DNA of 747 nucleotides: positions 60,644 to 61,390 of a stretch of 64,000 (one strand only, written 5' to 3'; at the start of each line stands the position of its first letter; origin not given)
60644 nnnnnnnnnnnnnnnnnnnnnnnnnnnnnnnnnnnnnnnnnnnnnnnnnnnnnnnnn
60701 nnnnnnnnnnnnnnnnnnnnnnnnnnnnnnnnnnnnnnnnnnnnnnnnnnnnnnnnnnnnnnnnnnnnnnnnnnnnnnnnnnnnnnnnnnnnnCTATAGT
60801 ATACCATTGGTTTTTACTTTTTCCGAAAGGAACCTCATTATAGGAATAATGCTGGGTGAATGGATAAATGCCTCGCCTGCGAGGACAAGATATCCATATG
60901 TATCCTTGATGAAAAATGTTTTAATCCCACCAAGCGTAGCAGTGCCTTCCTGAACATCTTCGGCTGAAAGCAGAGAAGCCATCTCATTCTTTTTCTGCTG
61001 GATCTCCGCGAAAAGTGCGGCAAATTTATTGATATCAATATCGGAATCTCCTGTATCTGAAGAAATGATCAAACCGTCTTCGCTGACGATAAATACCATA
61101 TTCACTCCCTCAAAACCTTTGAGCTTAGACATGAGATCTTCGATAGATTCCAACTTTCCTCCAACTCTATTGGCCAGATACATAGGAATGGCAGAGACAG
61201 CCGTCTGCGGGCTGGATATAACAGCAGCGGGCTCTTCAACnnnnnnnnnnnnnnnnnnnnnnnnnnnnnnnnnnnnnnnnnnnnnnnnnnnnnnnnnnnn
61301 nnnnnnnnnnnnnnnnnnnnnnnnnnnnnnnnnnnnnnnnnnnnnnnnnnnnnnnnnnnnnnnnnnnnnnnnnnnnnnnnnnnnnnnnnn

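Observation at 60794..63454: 886-aa protein made of TPR repeats, about 600 residues of Asp/Glu low complexity, and a Roadblock/LC7-like C-terminal domain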

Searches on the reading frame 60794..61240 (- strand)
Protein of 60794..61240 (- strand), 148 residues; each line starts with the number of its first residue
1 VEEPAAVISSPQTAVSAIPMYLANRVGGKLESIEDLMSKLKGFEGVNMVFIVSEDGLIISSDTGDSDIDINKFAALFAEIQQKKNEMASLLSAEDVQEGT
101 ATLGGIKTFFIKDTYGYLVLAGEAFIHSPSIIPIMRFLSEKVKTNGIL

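Call 3: search_protein_families(library=pfam, proteins=[window:60794-61240:-], max_evalue=1)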
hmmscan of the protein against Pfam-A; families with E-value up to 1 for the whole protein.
window:60794-61240:- (148 aa): 2 families
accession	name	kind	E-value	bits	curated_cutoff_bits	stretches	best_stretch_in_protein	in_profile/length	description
PF03259.23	Robl_LC7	-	6.7e-07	29.4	23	1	33-98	2-66/91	Roadblock/LC7 domain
PF02743.24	dCache_1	-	0.012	15.6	45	1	30-89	152-211/240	Cache domain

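Call 4: search_protein_families(library=ncbifam, proteins=[window:60794-61240:-], max_evalue=1)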
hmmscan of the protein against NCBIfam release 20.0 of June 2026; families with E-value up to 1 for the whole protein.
window:60794-61240:- (148 aa): 0 families

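Call 10: find_homologous_proteins(query=window:60794-61234:-, max_evalue=0.001)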
Query window:60794-61234:- (146 aa): 2 proteins with E <= 0.001 among 56 candidates.
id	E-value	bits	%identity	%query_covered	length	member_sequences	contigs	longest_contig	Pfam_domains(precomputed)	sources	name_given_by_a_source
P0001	5.1e-85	300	100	100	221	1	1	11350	PF03259.24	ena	-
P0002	6.3e-43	164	94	59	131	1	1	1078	-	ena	-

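Call 18: predict_structure(protein=window:60794-61234:-)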
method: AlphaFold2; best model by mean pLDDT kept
length: 146 residues; sequences in the alignment: 1
mean_pLDDT: 38.7   pTM: 0.30
mean pLDDT of the five models: 38.7, 38.2, 36.0, 34.3, 30.6
residues with pLDDT >= 90: 0; 70-90: 0; 50-70: 8; < 50: 138
segments of 3 or more residues with pLDDT < 50: 1-32, 40-134, 137-146
pLDDT, mean of each block of 10 residues (from residue 1): 27 29 39 50 42 37 36 42 39 36 40 40 37 48 35
secondary structure, 60 per line:
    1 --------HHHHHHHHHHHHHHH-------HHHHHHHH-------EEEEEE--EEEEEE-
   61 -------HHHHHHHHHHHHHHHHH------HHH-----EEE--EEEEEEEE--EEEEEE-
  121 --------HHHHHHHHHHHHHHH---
elements in order: H9-23 H31-38 E46-51 E54-59 H68-84 E99-101 E104-111 E114-119 H129-143

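Call 19: search_protein_representatives(protein=window:60794-61234:-)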
Query: 146 residues. Proteins with E-value up to 0.001 (for the whole library): 6; up to 1e-10: 4; up to 1e-30: 2. The best 6 are listed.
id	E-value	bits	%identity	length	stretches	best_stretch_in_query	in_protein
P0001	1.6e-85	300.0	100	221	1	1-146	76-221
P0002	2.0e-43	163.9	94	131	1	61-146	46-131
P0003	2.4e-29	118.4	44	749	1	12-146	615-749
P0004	2.0e-16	76.6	35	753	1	11-146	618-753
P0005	6.9e-05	39.2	31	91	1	57-146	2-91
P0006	1.3e-04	38.3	36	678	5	64-93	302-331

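Call 22: find_encoding_contigs(protein=P0003, flank=10000, max_places=4)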
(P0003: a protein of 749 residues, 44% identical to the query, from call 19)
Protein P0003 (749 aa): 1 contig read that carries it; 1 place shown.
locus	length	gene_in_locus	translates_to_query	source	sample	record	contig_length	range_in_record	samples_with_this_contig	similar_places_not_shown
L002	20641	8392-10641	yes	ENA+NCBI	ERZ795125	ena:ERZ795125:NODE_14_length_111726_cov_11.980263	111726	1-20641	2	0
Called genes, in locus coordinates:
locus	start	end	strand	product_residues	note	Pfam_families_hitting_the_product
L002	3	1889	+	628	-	?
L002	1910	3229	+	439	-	PF03783:CsgG (weak)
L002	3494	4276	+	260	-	PF27840:ScmC (weak)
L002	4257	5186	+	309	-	PF14907:NTP_transf_5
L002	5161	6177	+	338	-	PF01008:IF-2B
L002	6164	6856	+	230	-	PF01168:Ala_racemase_N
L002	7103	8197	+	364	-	PF06271:RDD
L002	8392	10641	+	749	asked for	PF13428:TPR_14 (faint), PF25058:ARM_TT21 (faint), PF07719:TPR_2 (faint), PF13174:TPR_6 (faint), PF13181:TPR_8 (faint), PF14559:TPR_19 (weak), PF03259:Robl_LC7 (weak)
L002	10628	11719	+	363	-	PF01321:Creatinase_N, PF00557:Peptidase_M24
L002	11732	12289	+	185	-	PF08207:EFP_N, PF01132:EFP, PF09285:Elong-fact-P_C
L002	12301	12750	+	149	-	PF00364:Biotin_lipoyl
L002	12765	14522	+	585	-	PF03796:DnaB_C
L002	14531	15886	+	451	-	PF00289:Biotin_carb_N, PF02222:ATP-grasp, PF02655:ATP-grasp_3 (weak), PF02786:CPSase_L_D2, PF07478:Dala_Dala_lig_C, PF08443:RimK (weak), PF02785:Biotin_carb_C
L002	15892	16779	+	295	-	-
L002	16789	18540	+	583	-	-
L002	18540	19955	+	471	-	PF03415:Peptidase_C11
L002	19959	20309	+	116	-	PF02261:Asp_decarbox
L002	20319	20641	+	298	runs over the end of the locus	PF01515:PTA_PTB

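Call 23: find_encoding_contigs(protein=P0004, flank=10000, max_places=4)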
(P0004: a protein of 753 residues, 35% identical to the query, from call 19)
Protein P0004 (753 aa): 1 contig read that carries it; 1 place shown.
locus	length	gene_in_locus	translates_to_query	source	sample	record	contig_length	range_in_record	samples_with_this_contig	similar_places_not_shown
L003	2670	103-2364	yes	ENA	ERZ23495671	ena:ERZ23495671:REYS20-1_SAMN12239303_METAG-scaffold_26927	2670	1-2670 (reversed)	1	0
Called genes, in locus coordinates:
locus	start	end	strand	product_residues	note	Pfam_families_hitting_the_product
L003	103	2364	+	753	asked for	PF12895:ANAPC3 (faint), PF13174:TPR_6 (faint), PF13181:TPR_8 (faint), PF13424:TPR_12 (faint), PF13428:TPR_14 (faint), PF25062:ARM_TT21_N (weak), PF14559:TPR_19, PF03259:Robl_LC7 (weak), +7 more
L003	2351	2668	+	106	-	?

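Call 35: search_solved_structures(query=A3, max_evalue=10, show_alignments=3)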
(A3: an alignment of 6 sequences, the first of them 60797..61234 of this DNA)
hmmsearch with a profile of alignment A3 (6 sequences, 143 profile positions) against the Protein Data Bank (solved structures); distinct sequences matched with E-value up to 10: 16.
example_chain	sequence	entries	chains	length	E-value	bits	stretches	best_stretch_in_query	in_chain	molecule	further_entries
7f8f_A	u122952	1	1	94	1.8e-05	27.9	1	27-114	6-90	Robl_LC7 domain-containing protein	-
6h5b_B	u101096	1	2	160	0.00042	23.4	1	22-105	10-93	MglB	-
6izw_B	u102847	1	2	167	0.00047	23.3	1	22-105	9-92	Gliding motility protein MglB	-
6hjm_A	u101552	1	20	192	0.00065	22.8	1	22-105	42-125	MglB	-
9e5c_5q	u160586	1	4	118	0.00088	22.4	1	26-112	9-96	Dynein light chain roadblock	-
7f8m_A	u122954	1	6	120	0.0021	21.2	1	28-105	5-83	Robl_LC7 domain-containing protein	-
3leq_A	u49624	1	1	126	0.035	17.2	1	29-109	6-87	uncharacterized protein cvnB5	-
2hz5_A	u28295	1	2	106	0.044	16.9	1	23-115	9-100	Dynein light chain 2A, cytoplasmic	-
2e8j_A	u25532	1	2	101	0.07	16.2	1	24-115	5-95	Dynein light chain 2A, cytoplasmic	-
2b95_A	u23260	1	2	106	0.09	15.9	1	24-115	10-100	Dynein light chain 2A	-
1z09_A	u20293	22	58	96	0.19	14.9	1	27-115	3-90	Dynein light chain 2A, cytoplasmic | Dynein light chain roadblock-type 1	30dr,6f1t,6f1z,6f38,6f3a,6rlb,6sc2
9y6s_5w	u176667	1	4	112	0.34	14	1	27-114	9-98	Dynein light chain roadblock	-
9dgr_k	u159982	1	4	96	0.4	13.8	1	27-115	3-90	Dynein light chain roadblock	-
1y4o_A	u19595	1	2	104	0.44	13.7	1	27-115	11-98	Dynein light chain 2A, cytoplasmic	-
7k58_F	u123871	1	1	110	0.78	12.8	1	29-122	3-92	Dynein light chain roadblock-type 2 protein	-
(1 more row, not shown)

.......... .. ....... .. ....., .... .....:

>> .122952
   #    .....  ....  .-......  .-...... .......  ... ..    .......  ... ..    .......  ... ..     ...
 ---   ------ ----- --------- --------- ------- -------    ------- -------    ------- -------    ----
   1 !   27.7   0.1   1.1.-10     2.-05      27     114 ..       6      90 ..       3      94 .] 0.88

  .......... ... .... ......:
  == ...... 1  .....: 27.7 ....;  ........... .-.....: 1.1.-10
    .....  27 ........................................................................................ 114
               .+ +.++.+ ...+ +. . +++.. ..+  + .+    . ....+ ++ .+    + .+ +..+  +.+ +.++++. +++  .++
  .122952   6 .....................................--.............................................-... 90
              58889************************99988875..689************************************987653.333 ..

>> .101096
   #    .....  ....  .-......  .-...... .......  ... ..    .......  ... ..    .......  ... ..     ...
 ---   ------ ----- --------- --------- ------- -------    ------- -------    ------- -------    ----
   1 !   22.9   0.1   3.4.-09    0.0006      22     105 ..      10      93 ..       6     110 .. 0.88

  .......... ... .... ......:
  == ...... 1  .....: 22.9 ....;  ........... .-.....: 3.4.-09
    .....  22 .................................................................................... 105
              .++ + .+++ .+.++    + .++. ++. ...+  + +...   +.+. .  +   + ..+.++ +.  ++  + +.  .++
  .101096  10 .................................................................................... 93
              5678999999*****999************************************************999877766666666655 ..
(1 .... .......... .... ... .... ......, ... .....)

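Call 36: find_homologous_proteins(query=A3, max_evalue=0.01)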
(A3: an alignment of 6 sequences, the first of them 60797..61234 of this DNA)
Query A3 (6 sequences) (146 aa, profile of the alignment): 3 proteins with E <= 0.01 among 8000 candidates.
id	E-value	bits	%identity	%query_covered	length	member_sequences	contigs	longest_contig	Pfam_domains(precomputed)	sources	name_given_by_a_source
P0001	1.6e-63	231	100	100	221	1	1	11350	PF03259.24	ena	-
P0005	1.0e-37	147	31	62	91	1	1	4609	-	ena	-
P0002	5.0e-31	125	94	59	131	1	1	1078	-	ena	-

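Call 48: predict_structure(alignment_id=A4)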
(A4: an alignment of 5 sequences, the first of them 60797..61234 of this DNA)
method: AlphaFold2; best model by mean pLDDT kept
length: 146 residues; sequences in the alignment: 5
mean_pLDDT: 70.2   pTM: 0.66
mean pLDDT of the five models: 70.2, 70.2, 68.1, 64.2, 63.5
residues with pLDDT >= 90: 0; 70-90: 98; 50-70: 32; < 50: 16
segments of 3 or more residues with pLDDT < 50: 1-16
pLDDT, mean of each block of 10 residues (from residue 1): 30 44 60 72 80 79 74 83 79 79 82 81 72 72 63
secondary structure, 60 per line:
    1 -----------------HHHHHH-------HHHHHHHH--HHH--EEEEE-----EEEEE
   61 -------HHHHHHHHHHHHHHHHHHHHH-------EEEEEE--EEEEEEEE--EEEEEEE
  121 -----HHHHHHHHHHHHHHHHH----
elements in order: H18-23 H31-38 E46-50 E56-60 H68-88 E96-101 E104-111 E114-120 H126-142

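Call 54: fold_search(model_id=the predicted structure, library=pdb)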
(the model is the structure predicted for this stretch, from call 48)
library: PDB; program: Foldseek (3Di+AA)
matches with E <= 10: 1221; with E <= 0.001: 96
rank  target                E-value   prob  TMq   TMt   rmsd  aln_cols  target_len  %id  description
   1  6hjm_C                6.7e-07  1.00  0.64  0.73   5.8       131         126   14  Myxococcus xanthus MglB (released 2019-12-04)
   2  6h5b_C                1.1e-06  1.00  0.66  0.77   2.7       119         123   17  Myxococcus xanthus MglA in complex with its GAP MglB and GTPgammaS (released 2019-11-27)
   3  6hjm_B                1.4e-06  1.00  0.67  0.76   4.3       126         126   14  Myxococcus xanthus MglB (released 2019-12-04)
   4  6hjm_E                1.4e-06  1.00  0.68  0.79   3.6       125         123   17  Myxococcus xanthus MglB (released 2019-12-04)
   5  6izw_C                1.4e-06  1.00  0.68  0.78   5.4       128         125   14  Myxococcus xanthus MglA bound to GTP-gamma-S and MglB (released 2019-10-16)
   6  6hjm_L                1.7e-06  1.00  0.68  0.78   3.6       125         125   17  Myxococcus xanthus MglB (released 2019-12-04)
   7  6hjm_J                1.9e-06  1.00  0.65  0.76   4.4       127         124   14  Myxococcus xanthus MglB (released 2019-12-04)
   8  6hjm_A                2.2e-06  1.00  0.67  0.75   5.4       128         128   14  Myxococcus xanthus MglB (released 2019-12-04)
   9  6hjm_O                2.3e-06  1.00  0.67  0.79   4.3       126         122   14  Myxococcus xanthus MglB (released 2019-12-04)
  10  6hjm_S                2.5e-06  1.00  0.67  0.76   4.3       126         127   14  Myxococcus xanthus MglB (released 2019-12-04)
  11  6hjm_H                3.0e-06  1.00  0.64  0.76   2.5       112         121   16  Myxococcus xanthus MglB (released 2019-12-04)
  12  6hjm_K                3.0e-06  1.00  0.64  0.77   2.5       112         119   16  Myxococcus xanthus MglB (released 2019-12-04)
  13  6h5b_B                3.0e-06  1.00  0.64  0.72   2.7       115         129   16  Myxococcus xanthus MglA in complex with its GAP MglB and GTPgammaS (released 2019-11-27)
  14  6hjm_R                3.5e-06  1.00  0.63  0.73   2.6       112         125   16  Myxococcus xanthus MglB (released 2019-12-04)
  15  6hjm_D                4.0e-06  1.00  0.64  0.76   2.5       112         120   16  Myxococcus xanthus MglB (released 2019-12-04)
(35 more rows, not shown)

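Call 62: find_related_loci(query=A3, collection=metagenome_contigs, flank=10000)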
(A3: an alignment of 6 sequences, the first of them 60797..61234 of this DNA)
Query A3 (146 aa) in metagenome_contigs; peptide patterns used: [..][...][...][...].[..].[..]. (x = any residue, [..] = any of these).
290 stretches matched a pattern, but none encodes a relative of the query by tblastn (E <= 1e-3).
